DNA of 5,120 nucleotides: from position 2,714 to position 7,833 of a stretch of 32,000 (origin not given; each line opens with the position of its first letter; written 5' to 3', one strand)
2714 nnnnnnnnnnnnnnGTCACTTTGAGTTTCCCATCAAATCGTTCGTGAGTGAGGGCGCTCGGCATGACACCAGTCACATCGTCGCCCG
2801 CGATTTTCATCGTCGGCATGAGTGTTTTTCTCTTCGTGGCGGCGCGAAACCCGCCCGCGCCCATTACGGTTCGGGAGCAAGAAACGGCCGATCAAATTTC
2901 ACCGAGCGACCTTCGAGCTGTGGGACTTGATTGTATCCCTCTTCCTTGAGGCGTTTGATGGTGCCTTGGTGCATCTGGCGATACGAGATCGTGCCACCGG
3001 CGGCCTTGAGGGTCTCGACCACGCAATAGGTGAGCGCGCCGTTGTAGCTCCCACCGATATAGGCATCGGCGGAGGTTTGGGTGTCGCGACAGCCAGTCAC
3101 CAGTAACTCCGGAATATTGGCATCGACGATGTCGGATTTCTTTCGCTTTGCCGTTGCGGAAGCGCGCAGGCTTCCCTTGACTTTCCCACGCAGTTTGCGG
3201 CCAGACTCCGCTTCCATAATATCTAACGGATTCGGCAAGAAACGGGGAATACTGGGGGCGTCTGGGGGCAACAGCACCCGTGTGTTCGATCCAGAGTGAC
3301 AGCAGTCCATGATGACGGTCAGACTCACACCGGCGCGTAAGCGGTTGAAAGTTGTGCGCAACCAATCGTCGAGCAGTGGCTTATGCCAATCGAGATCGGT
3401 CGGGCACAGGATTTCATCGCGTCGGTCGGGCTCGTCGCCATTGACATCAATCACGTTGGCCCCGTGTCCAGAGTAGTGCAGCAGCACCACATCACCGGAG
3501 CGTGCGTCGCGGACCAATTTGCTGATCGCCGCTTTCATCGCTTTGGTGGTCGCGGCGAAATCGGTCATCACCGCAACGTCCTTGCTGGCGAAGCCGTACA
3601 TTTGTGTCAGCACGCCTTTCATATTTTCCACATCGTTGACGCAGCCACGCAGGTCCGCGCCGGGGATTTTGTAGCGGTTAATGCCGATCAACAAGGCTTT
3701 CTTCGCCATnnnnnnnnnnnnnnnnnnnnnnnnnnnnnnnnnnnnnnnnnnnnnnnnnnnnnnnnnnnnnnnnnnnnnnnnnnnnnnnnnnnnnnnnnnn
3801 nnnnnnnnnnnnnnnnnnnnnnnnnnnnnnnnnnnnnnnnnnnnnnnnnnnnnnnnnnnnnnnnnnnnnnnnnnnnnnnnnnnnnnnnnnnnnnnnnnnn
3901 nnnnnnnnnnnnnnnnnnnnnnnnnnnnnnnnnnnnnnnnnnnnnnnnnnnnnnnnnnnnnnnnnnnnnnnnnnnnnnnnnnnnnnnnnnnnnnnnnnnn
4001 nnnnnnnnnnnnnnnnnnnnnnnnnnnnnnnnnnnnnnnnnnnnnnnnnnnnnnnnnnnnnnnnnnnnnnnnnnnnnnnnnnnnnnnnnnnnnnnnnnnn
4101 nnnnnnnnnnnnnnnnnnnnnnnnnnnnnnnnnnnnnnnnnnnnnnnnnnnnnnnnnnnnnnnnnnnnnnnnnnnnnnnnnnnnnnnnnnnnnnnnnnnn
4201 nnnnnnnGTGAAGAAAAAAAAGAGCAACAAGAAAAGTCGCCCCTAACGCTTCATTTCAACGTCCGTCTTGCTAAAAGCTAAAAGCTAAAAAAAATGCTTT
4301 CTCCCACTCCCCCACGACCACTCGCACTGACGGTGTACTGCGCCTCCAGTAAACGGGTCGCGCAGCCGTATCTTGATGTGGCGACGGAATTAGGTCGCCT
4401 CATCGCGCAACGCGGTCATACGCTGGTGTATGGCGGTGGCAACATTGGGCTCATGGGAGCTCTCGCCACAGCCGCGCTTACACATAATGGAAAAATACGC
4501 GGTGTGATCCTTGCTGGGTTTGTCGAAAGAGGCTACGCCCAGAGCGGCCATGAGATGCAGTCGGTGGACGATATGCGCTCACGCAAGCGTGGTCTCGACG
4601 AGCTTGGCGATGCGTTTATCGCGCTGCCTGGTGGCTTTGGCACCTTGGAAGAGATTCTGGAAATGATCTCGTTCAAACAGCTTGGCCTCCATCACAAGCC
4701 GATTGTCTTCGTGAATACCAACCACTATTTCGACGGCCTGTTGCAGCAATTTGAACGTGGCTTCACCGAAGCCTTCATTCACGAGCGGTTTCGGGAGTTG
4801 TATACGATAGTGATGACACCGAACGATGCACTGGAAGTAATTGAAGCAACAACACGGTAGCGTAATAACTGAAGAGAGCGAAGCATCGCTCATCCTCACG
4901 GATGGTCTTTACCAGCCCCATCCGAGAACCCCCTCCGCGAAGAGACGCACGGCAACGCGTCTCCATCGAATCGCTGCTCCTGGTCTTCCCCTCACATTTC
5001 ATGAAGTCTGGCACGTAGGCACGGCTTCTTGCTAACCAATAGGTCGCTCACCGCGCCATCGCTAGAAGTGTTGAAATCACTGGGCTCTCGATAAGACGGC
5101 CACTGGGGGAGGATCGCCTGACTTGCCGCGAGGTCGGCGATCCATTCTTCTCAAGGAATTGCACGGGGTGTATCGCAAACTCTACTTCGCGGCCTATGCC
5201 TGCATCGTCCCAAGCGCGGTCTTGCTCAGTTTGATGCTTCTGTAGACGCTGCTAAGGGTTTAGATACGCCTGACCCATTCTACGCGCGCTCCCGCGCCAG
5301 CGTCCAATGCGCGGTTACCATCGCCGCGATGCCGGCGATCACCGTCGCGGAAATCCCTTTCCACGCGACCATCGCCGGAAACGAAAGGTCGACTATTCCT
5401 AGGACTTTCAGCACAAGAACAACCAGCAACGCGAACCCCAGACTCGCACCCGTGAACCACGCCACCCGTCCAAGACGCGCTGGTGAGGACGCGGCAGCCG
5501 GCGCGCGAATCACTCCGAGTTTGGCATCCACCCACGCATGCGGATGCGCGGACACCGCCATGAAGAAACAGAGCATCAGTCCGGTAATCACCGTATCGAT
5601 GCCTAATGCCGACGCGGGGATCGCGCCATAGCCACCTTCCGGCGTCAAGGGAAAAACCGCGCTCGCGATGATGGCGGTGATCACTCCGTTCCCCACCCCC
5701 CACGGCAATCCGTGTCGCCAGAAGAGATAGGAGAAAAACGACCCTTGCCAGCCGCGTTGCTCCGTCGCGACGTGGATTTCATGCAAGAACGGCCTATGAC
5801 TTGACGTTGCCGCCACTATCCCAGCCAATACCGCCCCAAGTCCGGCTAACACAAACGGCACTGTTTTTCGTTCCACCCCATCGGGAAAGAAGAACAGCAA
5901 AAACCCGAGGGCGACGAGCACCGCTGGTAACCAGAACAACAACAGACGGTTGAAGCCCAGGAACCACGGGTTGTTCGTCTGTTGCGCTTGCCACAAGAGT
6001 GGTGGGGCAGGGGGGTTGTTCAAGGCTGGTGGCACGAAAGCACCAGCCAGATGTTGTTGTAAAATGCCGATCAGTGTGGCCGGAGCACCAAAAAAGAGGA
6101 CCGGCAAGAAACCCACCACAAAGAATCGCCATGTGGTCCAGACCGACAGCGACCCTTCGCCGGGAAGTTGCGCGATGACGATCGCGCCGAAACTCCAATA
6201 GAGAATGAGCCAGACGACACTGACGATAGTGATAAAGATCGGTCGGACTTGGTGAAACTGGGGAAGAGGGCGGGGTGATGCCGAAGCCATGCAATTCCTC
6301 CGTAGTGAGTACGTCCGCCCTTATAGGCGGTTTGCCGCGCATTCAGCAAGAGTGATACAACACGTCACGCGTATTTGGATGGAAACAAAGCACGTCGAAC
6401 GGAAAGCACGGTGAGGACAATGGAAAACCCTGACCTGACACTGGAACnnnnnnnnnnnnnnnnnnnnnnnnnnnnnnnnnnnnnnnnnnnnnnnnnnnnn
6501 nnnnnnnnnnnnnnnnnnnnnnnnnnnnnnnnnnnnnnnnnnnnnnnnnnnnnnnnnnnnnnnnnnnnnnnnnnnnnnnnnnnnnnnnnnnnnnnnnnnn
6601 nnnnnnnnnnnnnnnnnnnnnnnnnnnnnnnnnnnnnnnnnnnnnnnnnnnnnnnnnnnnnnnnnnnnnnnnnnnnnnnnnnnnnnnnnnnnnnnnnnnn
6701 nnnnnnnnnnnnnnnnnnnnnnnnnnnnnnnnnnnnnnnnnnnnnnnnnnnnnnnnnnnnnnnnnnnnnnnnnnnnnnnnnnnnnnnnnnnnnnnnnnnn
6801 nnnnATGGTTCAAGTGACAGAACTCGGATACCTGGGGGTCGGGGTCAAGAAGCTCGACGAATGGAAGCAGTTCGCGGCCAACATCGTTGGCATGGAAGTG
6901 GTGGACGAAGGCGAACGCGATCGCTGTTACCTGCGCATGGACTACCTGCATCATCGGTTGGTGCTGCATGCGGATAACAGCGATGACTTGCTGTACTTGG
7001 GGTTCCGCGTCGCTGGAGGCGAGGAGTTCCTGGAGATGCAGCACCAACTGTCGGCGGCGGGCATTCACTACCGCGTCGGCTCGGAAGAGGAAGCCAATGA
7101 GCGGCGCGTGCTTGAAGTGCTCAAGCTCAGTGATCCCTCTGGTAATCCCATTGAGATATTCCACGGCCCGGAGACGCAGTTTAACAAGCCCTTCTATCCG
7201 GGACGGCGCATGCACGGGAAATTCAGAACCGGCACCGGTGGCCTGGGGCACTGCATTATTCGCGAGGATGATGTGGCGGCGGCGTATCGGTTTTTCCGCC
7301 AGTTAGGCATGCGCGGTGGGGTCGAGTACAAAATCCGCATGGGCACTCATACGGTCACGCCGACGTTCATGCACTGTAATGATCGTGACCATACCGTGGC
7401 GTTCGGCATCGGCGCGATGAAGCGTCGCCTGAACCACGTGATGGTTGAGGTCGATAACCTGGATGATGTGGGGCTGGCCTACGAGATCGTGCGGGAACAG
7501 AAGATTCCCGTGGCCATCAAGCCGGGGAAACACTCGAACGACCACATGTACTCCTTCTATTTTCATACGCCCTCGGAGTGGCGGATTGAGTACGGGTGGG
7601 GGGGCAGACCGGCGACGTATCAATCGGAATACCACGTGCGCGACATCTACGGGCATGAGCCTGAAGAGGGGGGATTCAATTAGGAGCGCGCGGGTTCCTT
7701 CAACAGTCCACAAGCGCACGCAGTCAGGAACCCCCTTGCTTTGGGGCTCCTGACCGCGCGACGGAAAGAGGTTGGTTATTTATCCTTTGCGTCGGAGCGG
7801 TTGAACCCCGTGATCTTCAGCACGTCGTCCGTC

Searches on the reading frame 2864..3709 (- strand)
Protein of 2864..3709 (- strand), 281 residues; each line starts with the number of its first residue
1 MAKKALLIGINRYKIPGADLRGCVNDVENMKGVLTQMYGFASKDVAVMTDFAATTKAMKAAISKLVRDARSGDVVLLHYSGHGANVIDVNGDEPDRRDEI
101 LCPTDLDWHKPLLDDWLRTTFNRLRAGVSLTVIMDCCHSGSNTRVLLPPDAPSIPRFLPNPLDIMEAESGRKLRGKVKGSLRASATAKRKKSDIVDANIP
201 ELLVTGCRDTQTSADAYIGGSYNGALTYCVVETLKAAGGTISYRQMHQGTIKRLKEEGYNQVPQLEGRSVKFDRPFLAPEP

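Call 31: search_protein_families(library=pfam, proteins=[window:2864-3709:-], max_evalue=0.01)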
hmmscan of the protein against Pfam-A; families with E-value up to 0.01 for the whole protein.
window:2864-3709:- (281 aa): 2 families
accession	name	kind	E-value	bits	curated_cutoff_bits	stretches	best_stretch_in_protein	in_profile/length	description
PF00656.27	Peptidase_C14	-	4.9e-32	111.9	21.4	1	3-267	2-225/233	Caspase domain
PF14538.11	Raptor_N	-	0.0072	16.6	27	0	28-85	45-101/151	Raptor N-terminal CASPase like domain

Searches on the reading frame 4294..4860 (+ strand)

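Call 31: search_protein_families(library=pfam, proteins=[window:4294-4860:+], max_evalue=0.01)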
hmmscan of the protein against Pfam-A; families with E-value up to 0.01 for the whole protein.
window:4294-4860:+ (188 aa): 2 families
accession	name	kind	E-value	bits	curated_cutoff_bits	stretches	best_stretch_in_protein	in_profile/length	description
PF03641.19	Lysine_decarbox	-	1.6e-32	112.9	27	1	54-181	1-129/131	Possible lysine decarboxylase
PF18306.6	LDcluster4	-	1.5e-10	41.3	26.3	1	22-123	13-112/151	SLOG cluster4 family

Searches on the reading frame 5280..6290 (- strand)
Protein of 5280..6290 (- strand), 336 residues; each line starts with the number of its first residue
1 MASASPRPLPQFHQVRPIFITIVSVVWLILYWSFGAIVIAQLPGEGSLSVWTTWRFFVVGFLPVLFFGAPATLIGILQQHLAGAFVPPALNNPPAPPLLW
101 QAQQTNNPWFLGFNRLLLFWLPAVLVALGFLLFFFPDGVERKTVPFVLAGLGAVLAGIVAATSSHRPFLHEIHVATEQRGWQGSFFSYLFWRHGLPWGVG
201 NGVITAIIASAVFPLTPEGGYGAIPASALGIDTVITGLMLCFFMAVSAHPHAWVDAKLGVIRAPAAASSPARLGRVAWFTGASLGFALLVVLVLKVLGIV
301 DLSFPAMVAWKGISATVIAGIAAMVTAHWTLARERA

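Call 31: search_protein_families(library=pfam, proteins=[window:5280-6290:-], max_evalue=0.01)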
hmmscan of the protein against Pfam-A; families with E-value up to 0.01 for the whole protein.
window:5280-6290:- (336 aa): 2 families
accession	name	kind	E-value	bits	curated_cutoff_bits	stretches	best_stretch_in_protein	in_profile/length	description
PF06226.18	DUF1007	-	0.00035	21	27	1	236-265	3-32/211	Protein of unknown function (DUF1007)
PF13567.11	DUF4131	-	0.003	17.7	31.6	1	118-176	6-62/165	Domain of unknown function (DUF4131)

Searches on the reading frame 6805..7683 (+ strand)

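Call 31: search_protein_families(library=pfam, proteins=[window:6805-7683:+], max_evalue=0.01)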
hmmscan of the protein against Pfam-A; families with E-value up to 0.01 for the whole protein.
window:6805-7683:+ (292 aa): 2 families
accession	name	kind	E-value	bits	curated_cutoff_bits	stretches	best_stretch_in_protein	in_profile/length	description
PF00903.31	Glyoxalase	-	1.1e-19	71.4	20.6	2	146-263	1-121/121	Glyoxalase/Bleomycin resistance protein/Dioxygenase superfamily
PF22632.2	BphC_D1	-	1e-11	44.8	27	1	7-55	1-49/51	Dihydroxybiphenyl dioxygenase BphC D1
